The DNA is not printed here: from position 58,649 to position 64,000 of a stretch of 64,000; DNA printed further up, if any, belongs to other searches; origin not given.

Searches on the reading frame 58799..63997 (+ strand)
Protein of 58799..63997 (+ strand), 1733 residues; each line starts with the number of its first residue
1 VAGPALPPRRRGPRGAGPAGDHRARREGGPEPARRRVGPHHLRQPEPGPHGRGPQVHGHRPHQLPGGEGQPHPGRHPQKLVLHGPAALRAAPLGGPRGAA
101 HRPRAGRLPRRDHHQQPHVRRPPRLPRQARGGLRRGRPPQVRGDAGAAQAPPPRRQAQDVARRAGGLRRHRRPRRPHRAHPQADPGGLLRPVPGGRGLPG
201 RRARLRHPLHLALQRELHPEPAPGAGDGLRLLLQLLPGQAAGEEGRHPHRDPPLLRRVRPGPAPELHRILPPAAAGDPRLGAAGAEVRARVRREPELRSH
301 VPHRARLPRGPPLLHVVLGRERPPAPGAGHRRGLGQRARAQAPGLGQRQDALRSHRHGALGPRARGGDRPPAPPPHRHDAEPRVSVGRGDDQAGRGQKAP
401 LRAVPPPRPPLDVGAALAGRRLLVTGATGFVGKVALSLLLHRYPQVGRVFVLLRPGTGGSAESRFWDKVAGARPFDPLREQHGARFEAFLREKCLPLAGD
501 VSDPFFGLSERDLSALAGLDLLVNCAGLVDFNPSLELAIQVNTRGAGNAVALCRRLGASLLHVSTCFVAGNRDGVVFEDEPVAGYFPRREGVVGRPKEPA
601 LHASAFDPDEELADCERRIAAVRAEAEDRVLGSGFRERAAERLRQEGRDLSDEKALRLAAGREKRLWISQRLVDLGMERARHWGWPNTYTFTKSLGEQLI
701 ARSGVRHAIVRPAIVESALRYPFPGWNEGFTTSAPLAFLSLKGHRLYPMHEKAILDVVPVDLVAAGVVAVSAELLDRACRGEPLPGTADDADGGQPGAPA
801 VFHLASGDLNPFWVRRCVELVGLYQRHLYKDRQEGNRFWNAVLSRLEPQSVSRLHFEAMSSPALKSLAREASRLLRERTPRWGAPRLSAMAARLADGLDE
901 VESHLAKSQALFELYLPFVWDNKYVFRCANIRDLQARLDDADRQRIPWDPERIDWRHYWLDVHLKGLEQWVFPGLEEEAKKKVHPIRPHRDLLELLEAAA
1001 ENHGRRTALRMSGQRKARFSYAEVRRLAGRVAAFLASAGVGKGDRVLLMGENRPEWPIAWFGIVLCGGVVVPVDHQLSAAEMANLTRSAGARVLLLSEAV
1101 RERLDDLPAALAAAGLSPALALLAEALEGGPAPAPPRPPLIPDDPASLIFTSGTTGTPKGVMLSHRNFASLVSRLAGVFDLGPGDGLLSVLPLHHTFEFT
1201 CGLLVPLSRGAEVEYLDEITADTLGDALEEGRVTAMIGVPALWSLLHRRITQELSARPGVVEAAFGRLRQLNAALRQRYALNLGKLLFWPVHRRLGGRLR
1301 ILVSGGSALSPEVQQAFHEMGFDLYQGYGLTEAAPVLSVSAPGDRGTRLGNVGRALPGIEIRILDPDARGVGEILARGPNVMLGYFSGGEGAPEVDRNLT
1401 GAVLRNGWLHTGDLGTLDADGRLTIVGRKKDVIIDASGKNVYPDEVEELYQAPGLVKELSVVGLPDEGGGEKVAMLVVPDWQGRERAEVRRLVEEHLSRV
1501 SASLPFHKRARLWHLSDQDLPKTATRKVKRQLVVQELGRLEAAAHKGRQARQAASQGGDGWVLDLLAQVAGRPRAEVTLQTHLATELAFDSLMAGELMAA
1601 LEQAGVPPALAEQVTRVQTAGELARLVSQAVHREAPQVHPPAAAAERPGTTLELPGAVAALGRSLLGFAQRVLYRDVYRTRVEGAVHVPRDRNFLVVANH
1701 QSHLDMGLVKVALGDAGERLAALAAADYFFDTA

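Call 92: search_protein_families(library=pfam, proteins=[window:58799-63997:+], max_evalue=0.00001)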
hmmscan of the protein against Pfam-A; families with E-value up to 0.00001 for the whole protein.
window:58799-63997:+ (1733 aa): 5 families
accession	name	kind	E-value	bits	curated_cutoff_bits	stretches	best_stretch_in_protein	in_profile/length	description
PF00501.34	AMP-binding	-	1.9e-87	294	29.9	1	996-1386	1-384/384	AMP-binding enzyme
PF07993.18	NAD_binding_4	-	6.4e-45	153.8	20.1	1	424-765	1-256/258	Male sterility protein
PF00550.31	PP-binding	-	3.8e-08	33.9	20.8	1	1561-1627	2-67/67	Phosphopantetheine attachment site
PF03015.24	Sterile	-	2.6e-06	27.9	35.4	1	905-971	26-90/93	Male sterility protein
PF13193.12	AMP-binding_C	-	8.9e-06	27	24.5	0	1445-1527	1-76/76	AMP-binding enzyme C-terminal domain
